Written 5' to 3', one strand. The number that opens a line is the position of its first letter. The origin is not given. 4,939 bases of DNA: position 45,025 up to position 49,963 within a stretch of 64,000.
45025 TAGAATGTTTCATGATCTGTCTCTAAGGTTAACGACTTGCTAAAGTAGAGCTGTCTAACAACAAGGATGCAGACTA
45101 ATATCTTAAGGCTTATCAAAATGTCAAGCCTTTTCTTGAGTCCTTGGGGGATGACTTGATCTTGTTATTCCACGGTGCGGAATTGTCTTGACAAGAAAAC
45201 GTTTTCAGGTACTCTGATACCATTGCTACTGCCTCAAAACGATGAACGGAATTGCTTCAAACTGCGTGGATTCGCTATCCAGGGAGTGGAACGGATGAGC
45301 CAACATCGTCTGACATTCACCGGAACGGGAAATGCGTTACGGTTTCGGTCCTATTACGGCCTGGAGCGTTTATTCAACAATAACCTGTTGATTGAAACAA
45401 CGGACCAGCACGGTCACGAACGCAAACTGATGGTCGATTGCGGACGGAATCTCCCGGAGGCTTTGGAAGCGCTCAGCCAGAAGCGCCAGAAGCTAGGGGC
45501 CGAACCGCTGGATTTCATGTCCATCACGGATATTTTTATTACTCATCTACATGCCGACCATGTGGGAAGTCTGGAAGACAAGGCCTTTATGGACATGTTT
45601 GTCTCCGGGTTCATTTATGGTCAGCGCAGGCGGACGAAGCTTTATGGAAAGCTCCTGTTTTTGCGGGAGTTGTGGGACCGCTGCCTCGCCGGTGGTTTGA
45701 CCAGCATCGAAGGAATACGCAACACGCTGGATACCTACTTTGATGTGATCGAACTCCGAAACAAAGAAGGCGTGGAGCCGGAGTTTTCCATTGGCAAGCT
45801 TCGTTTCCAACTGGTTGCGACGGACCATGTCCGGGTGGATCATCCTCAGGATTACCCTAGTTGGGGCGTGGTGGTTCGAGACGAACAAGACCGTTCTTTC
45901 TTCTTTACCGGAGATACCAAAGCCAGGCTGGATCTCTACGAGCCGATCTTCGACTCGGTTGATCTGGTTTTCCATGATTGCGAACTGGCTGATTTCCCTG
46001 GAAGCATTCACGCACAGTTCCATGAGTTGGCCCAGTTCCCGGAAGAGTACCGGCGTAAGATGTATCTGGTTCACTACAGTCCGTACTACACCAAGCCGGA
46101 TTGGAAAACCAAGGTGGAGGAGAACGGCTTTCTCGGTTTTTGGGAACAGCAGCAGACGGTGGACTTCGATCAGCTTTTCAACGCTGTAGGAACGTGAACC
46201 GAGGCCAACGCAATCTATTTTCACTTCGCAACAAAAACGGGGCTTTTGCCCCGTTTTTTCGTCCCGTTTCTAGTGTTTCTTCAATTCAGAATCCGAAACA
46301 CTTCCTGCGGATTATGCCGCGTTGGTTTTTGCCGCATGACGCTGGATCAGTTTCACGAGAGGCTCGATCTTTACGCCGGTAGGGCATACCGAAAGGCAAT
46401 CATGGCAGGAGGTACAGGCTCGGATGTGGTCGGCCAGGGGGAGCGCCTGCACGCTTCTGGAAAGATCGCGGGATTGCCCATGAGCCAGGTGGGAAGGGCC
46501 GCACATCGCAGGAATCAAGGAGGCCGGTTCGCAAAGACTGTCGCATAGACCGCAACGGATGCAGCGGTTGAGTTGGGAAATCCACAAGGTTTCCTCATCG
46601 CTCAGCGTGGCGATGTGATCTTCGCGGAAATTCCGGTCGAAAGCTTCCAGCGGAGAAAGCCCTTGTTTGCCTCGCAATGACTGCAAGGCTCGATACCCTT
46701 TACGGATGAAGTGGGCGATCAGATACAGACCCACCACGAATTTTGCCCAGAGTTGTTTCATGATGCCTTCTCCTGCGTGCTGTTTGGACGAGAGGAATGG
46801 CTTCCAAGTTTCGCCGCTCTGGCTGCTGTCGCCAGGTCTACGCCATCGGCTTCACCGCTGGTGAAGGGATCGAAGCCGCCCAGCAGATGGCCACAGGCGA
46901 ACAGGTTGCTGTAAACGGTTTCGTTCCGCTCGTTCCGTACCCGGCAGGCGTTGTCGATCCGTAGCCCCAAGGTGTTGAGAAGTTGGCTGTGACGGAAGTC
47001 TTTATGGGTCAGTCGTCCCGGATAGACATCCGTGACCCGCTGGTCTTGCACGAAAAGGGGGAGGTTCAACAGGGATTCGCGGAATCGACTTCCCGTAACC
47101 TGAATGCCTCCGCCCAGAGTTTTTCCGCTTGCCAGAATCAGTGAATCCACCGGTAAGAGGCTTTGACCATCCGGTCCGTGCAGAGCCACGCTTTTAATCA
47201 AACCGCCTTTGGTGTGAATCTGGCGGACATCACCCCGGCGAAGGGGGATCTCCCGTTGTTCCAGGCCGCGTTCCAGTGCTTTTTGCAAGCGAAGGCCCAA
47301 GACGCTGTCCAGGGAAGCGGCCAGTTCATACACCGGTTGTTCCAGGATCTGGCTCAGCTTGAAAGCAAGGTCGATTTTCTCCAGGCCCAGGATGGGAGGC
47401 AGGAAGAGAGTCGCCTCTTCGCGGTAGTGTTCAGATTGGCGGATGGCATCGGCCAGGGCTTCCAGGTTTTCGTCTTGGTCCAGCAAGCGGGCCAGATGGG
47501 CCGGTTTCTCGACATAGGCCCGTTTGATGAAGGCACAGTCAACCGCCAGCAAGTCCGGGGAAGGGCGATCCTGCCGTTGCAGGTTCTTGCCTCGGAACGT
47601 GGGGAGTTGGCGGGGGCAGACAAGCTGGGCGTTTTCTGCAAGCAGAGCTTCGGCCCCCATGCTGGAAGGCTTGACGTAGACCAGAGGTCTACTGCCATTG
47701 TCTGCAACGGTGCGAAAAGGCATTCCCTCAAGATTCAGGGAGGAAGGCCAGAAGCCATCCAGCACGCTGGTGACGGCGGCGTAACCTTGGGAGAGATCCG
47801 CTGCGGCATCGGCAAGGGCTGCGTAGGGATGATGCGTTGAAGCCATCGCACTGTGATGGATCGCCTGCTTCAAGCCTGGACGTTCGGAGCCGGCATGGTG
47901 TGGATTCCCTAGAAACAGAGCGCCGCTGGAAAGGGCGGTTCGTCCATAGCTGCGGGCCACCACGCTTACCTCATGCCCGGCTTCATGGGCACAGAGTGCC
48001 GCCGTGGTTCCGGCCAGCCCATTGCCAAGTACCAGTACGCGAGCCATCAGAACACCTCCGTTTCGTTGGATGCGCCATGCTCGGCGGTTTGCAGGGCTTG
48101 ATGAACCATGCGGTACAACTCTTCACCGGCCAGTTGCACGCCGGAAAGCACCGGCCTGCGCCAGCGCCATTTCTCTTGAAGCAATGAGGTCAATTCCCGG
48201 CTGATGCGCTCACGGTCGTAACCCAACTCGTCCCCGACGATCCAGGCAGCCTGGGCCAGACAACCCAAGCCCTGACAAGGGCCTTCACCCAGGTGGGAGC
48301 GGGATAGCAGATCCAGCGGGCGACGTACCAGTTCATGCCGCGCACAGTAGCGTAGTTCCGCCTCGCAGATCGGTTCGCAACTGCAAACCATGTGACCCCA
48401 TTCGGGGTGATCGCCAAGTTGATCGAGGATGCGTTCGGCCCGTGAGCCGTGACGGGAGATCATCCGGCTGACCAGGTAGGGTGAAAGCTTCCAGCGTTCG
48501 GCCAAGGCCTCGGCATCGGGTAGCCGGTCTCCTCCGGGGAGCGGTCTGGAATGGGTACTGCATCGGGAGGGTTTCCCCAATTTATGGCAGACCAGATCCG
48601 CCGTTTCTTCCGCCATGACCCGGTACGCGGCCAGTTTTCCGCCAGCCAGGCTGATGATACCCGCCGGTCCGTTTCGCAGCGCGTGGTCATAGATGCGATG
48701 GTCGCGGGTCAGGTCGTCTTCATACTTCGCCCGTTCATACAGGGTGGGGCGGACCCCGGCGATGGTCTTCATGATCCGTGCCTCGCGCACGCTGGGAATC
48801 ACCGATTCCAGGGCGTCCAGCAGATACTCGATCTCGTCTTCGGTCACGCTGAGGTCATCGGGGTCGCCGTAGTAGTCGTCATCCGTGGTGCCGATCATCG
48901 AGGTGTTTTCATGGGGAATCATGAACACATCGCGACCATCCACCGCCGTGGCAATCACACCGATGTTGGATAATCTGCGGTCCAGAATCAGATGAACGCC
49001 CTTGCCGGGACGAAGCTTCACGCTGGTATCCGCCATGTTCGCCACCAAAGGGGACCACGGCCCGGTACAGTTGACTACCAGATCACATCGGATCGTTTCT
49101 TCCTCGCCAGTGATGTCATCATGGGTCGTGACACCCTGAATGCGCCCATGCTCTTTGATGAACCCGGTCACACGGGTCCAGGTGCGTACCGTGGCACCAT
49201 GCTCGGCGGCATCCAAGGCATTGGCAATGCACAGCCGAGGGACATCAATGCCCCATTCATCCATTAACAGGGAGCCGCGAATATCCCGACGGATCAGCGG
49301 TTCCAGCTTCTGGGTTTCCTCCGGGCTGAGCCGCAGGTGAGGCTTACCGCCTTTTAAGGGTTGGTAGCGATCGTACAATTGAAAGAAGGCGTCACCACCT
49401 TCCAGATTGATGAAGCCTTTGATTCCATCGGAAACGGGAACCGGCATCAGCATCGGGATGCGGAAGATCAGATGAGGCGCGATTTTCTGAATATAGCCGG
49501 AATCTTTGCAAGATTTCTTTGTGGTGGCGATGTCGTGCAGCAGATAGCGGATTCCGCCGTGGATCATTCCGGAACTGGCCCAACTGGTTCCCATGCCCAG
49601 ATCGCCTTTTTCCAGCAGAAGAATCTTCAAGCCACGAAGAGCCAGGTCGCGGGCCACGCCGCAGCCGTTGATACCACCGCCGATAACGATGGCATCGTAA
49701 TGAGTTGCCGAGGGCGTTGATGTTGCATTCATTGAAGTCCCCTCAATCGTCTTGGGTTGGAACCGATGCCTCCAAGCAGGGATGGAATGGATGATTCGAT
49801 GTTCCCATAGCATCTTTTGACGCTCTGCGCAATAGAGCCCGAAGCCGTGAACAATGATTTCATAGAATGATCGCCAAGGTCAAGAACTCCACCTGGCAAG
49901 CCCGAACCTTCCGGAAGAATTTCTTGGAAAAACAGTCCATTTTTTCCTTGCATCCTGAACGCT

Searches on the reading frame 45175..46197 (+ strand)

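Call 76: search_protein_families(library=pfam, proteins=[window:45175-46197:+], max_evalue=0.00001)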
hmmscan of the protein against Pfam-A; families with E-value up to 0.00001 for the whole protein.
window:45175-46197:+ (340 aa): 3 families
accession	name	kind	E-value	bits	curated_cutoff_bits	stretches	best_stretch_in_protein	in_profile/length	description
PF23023.1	Anti-Pycsar_Apyc1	-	9.4e-19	68.3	50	1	64-331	16-246/250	Anti-Pycsar protein Apyc1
PF12706.13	Lactamase_B_2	-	1.6e-10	41.4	27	1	84-301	2-200/200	Beta-lactamase superfamily domain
PF00753.33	Lactamase_B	-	1.7e-08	35.1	22.7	1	67-134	5-61/196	Metallo-beta-lactamase superfamily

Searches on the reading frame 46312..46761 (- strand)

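Call 76: search_protein_families(library=pfam, proteins=[window:46312-46761:-], max_evalue=0.00001)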
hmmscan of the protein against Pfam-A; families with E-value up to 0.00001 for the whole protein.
window:46312-46761:- (149 aa): 4 families
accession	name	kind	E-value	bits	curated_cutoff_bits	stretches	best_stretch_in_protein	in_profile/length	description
PF13183.11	Fer4_8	-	1.1e-08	35.9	27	1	63-130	1-68/68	4Fe-4S dicluster domain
PF13187.11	Fer4_9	-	6.1e-07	29.8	27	1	66-129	1-50/52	4Fe-4S dicluster domain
PF13534.11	Fer4_17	-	2.8e-06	28.2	22.2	0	60-78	39-57/61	4Fe-4S dicluster domain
PF12797.12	Fer4_2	-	6.2e-06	26.3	24.5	0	115-128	9-22/22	4Fe-4S binding domain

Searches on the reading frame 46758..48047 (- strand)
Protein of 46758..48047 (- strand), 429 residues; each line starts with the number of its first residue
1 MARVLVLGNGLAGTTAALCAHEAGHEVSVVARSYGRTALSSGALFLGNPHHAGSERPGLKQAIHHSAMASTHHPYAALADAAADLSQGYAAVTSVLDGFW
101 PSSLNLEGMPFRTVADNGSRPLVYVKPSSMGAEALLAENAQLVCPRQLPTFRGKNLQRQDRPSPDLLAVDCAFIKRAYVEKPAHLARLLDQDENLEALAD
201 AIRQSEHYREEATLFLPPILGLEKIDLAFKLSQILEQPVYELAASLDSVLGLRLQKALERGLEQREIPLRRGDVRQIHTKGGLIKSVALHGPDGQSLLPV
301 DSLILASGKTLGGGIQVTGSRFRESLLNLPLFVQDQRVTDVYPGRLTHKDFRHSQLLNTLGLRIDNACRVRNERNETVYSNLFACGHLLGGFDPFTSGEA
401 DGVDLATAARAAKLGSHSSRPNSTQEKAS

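Call 76: search_protein_families(library=pfam, proteins=[window:46758-48047:-], max_evalue=0.00001)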
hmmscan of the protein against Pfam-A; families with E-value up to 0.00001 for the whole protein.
window:46758-48047:- (429 aa): 1 family
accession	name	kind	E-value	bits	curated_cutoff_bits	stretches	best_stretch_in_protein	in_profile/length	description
PF00890.30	FAD_binding_2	-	3.3e-17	63.2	20.4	1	4-401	2-412/414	FAD binding domain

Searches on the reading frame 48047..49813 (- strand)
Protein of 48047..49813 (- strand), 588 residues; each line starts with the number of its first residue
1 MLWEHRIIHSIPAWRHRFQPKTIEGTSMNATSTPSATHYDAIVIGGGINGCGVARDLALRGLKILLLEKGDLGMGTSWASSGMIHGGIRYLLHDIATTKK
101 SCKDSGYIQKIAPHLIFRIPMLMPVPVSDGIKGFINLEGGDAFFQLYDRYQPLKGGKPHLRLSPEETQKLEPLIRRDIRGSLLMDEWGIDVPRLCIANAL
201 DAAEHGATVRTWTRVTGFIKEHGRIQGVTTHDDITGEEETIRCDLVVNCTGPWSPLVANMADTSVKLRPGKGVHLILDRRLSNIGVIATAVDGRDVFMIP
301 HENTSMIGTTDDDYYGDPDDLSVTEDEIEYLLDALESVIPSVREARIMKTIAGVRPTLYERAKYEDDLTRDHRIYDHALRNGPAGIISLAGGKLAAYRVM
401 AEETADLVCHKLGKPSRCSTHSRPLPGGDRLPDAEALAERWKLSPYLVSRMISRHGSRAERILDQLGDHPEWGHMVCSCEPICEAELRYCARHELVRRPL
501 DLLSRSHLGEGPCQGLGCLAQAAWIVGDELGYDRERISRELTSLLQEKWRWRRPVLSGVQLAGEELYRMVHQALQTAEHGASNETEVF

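Call 76: search_protein_families(library=pfam, proteins=[window:48047-49813:-], max_evalue=0.00001)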
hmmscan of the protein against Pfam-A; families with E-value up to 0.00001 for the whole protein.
window:48047-49813:- (588 aa): 4 families
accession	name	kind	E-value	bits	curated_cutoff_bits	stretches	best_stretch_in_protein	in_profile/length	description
PF01266.30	DAO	-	2.3e-61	208.7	27.9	1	40-398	1-353/353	FAD dependent oxidoreductase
PF16901.10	DAO_C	-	5.6e-16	59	31.4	1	418-536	1-125/126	C-terminal domain of alpha-glycerophosphate oxidase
PF01494.25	FAD_binding_3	-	6.5e-08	32.6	22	0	201-260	109-167/349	FAD binding domain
PF00890.30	FAD_binding_2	-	1e-07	32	20.4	0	40-84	1-45/414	FAD binding domain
